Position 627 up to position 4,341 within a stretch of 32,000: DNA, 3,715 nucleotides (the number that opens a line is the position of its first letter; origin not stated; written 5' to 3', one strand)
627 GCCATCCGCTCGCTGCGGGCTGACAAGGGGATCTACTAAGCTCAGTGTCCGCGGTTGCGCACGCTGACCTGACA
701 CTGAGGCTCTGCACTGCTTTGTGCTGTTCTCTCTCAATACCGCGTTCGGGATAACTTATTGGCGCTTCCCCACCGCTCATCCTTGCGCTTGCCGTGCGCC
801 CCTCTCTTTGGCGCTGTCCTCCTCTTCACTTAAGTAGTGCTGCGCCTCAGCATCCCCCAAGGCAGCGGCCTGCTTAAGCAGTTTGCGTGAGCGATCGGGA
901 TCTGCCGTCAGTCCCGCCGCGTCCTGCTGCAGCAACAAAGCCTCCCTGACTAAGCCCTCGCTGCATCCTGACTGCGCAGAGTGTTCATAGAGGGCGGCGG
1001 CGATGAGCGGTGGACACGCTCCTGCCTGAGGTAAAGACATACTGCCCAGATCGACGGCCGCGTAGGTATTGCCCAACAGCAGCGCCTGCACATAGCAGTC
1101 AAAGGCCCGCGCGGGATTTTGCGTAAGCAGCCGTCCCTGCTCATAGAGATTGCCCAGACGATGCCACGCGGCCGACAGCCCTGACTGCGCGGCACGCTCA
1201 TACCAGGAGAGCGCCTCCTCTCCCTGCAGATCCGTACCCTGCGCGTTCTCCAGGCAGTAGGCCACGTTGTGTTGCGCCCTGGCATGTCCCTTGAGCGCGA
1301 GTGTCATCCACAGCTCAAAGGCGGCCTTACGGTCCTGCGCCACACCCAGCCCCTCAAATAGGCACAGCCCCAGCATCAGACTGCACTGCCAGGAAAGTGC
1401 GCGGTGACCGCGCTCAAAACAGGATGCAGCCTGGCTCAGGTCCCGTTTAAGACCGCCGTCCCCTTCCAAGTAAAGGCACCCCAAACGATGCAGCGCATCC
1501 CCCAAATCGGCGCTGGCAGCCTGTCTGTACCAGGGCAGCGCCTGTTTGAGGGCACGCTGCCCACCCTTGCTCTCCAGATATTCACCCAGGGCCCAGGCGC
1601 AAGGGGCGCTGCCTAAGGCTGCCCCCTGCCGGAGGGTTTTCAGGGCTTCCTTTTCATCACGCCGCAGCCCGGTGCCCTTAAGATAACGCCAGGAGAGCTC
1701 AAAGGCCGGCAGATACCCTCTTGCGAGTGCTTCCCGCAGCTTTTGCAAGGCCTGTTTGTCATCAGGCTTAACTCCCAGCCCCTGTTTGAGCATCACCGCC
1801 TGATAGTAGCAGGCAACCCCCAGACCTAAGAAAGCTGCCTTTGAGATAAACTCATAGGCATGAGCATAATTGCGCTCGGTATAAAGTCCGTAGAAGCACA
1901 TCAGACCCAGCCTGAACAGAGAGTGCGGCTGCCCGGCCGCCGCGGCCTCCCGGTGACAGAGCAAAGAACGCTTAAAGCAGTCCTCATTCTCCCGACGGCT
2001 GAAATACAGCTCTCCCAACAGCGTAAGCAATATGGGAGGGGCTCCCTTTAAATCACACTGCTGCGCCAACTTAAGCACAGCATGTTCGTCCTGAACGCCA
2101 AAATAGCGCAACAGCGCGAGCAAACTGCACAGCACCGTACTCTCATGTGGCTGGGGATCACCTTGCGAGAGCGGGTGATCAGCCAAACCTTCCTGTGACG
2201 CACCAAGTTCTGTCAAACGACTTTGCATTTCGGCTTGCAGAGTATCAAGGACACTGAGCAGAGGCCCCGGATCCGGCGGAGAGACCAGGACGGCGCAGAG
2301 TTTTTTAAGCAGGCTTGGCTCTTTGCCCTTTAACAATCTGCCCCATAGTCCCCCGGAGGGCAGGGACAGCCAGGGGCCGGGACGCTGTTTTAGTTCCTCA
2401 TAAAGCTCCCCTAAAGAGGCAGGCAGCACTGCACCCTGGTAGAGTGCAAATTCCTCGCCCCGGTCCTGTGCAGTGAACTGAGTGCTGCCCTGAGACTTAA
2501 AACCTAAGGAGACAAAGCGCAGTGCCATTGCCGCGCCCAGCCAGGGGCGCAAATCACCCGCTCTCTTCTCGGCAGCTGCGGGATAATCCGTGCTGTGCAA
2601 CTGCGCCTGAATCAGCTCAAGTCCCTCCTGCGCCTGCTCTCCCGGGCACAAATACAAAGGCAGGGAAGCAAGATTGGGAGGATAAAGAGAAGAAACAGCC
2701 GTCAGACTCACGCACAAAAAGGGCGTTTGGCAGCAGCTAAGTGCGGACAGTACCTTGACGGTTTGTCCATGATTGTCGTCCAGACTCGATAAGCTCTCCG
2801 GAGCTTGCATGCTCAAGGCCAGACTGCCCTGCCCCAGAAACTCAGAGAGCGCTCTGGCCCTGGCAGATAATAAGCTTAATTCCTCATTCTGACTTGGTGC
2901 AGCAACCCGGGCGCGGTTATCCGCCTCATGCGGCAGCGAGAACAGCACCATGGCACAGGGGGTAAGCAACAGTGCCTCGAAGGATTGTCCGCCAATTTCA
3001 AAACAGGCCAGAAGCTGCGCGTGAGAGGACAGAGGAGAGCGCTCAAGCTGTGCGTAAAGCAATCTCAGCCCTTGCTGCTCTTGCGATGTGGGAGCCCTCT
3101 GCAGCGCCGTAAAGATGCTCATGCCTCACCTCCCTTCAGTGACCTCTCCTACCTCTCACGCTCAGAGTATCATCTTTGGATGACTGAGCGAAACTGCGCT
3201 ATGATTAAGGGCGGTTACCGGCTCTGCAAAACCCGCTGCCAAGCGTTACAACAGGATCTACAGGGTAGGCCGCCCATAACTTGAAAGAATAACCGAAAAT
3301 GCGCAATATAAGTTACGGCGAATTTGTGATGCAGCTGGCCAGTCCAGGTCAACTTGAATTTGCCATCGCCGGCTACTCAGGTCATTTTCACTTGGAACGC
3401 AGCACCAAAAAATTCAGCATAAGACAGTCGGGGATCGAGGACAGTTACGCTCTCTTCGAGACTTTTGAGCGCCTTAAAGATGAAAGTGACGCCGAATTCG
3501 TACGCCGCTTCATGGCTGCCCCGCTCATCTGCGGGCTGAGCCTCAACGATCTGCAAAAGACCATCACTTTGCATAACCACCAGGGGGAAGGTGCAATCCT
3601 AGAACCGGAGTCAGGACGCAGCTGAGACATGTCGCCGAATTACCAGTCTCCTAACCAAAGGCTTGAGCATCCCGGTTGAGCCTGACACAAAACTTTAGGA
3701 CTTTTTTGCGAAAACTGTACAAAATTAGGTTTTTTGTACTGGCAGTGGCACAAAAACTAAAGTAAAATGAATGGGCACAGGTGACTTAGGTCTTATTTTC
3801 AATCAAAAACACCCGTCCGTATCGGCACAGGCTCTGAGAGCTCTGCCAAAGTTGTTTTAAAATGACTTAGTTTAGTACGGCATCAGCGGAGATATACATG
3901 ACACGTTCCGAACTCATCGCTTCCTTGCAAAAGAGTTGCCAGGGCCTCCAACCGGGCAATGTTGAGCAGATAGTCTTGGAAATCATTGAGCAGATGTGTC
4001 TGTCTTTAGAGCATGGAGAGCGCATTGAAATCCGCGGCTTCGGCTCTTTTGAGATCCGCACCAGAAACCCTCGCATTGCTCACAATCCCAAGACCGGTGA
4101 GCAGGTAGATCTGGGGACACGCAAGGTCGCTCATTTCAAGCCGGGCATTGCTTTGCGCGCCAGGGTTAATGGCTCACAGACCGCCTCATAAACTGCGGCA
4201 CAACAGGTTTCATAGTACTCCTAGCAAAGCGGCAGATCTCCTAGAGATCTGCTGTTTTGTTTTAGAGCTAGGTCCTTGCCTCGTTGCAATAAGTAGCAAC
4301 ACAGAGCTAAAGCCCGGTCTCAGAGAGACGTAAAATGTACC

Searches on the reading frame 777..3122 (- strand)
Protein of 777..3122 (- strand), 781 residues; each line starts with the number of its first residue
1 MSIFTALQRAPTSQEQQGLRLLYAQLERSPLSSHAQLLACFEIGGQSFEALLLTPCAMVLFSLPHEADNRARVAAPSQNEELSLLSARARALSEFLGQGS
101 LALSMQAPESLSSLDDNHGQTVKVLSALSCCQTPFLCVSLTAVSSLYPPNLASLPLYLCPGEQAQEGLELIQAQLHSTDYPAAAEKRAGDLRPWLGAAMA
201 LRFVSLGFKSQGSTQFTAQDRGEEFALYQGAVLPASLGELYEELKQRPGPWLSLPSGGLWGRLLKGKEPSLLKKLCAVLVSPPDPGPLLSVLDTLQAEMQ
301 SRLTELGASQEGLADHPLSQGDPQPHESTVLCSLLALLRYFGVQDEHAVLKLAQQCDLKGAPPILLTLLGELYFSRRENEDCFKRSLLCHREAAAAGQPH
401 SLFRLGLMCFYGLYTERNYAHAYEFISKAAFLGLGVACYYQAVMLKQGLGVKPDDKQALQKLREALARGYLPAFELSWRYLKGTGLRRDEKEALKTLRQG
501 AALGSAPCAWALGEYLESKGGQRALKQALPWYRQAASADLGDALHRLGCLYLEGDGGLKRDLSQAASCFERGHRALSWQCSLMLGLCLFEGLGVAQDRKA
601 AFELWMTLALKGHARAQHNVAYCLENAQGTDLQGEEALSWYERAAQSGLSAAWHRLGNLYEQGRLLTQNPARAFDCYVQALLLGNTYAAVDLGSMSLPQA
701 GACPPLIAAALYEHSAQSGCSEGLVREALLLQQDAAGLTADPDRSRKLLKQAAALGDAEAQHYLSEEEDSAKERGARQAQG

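Call 4: search_protein_families(library=pfam, proteins=[window:777-3122:-], max_evalue=0.01)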
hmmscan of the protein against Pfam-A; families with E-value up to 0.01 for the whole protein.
window:777-3122:- (781 aa): 1 family
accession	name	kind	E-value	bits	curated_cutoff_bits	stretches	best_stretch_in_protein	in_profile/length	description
PF08238.18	Sel1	-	4.9e-34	116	30.7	3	614-648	1-35/36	Sel1 repeat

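Call 5: search_protein_families(library=ncbifam, proteins=[window:777-3122:-], max_evalue=0.01)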
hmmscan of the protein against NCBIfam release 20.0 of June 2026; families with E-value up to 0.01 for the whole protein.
window:777-3122:- (781 aa): 4 families
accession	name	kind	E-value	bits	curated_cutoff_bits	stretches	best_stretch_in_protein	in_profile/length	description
NF047621.1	FlgprotMotXVib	equivalog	4e-10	39.5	330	2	635-701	93-159/211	flagellar protein MotX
NF038194.1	AlgK_TPR_lipo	equivalog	4e-05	22.4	700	1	561-680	281-398/448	alginate biosynthesis TPR repeat lipoprotein AlgK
NF033786.1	phenyl_MerG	equivalog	4.5e-05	23.5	350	0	580-664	67-159/217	phenylmercury resistance protein MerG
NF045484.1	TransRegExoR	equivalog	0.00093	18.5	450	0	633-679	58-104/267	exopolysaccharide production regulator ExoR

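Call 24: search_protein_families(library=phrogs, proteins=[window:777-3122:-], max_evalue=0.01)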
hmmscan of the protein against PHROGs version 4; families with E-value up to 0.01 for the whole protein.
window:777-3122:- (781 aa): 1 family
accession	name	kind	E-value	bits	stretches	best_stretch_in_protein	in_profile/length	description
phrog_8741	-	unknown function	2.9e-56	192.3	3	474-686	41-254/380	-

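Call 25: search_protein_families(library=padloc, proteins=[window:777-3122:-], max_evalue=0.01)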
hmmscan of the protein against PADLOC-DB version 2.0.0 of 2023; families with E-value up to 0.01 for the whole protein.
window:777-3122:- (781 aa): 0 families

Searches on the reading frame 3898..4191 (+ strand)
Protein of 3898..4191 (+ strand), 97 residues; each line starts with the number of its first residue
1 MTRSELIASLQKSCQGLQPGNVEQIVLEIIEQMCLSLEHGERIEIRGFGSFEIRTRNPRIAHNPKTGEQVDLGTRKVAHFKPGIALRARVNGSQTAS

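Call 4: search_protein_families(library=pfam, proteins=[window:3898-4191:+], max_evalue=0.01)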
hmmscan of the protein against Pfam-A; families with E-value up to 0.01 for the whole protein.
window:3898-4191:+ (97 aa): 2 families
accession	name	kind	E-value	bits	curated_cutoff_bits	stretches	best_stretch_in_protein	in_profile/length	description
PF00216.26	Bac_DNA_binding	-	1.3e-24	86.7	22.4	1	1-91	1-90/90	Bacterial DNA-binding protein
PF18291.6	HU-HIG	-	1.1e-06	29.1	26.2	1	2-93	33-121/125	HU domain fused to wHTH, Ig, or Glycine-rich motif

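Call 24: search_protein_families(library=phrogs, proteins=[window:3898-4191:+], max_evalue=0.01)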
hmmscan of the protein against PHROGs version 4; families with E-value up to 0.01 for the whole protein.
window:3898-4191:+ (97 aa): 2 families
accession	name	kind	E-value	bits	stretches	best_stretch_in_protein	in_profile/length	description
phrog_379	-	DNA, RNA and nucleotide metabolism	5.7e-18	65.8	1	1-94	30-122/138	DNA binding protein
phrog_38608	-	unknown function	0.0012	19.5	1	9-86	9-86/248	-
